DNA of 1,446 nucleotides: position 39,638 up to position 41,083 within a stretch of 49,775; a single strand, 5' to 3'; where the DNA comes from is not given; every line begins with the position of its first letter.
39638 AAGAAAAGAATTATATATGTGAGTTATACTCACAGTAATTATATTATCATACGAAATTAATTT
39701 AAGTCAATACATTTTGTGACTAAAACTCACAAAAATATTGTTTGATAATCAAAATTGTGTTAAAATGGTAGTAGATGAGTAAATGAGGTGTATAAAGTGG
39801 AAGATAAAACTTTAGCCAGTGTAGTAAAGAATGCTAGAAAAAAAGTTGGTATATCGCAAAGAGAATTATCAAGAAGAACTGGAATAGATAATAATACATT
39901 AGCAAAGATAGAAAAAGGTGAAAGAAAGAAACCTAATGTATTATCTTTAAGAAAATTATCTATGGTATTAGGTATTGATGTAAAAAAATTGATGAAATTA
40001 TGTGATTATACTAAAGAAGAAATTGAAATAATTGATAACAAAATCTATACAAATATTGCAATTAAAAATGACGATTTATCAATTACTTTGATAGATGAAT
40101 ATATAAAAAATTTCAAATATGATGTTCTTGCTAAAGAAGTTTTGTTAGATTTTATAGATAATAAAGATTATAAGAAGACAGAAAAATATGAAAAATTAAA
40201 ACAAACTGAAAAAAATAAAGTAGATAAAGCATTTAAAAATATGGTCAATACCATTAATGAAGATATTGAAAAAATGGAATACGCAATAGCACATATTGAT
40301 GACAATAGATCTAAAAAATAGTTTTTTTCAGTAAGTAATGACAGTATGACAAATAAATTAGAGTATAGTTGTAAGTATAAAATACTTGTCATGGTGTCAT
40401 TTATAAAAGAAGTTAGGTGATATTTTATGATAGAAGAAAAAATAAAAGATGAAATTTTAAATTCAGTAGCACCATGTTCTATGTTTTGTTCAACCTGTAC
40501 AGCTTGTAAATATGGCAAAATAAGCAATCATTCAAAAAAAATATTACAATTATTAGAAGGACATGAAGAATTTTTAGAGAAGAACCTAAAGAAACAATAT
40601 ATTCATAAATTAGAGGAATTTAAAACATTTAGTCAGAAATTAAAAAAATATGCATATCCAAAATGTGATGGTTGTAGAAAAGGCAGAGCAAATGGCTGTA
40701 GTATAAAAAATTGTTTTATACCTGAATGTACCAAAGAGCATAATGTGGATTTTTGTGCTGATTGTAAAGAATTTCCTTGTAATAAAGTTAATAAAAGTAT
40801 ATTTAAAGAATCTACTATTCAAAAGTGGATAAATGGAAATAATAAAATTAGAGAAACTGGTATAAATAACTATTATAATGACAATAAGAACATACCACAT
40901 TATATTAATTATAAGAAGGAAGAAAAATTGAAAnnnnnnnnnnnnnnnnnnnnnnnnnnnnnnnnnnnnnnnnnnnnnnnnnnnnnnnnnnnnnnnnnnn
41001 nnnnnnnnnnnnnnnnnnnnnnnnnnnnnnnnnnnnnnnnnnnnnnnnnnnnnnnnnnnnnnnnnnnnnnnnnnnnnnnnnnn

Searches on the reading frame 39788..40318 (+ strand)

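Call 10: search_protein_families(library=pfam, proteins=[window:39788-40318:+], max_evalue=0.001)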
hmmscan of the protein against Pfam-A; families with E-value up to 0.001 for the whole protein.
window:39788-40318:+ (177 aa): 5 families
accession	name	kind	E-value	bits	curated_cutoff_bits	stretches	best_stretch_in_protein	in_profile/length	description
PF01381.28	HTH_3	-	3.3e-13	49.9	23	1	13-66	1-53/55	Helix-turn-helix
PF12844.13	HTH_19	-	1.9e-10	40.9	30.2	1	13-71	4-61/64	Helix-turn-helix domain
PF13443.12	HTH_26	-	1.3e-06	29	22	1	18-70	7-59/63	Cro/C1-type HTH DNA-binding domain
PF13560.12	HTH_31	-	4.7e-05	24.1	27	1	9-50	2-43/64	Helix-turn-helix domain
PF13413.12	HTH_25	-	0.00019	21.7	24.6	1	14-45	3-34/62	Helix-turn-helix domain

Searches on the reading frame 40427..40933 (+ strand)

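Call 10: search_protein_families(library=pfam, proteins=[window:40427-40933:+], max_evalue=0.001)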
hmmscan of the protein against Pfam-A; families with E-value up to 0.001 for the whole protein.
window:40427-40933:+ (169 aa): 1 family
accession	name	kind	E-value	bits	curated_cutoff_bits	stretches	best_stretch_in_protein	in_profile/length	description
PF12675.12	DUF3795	-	9.5e-13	48.9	22.6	1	14-122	2-82/83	Protein of unknown function (DUF3795)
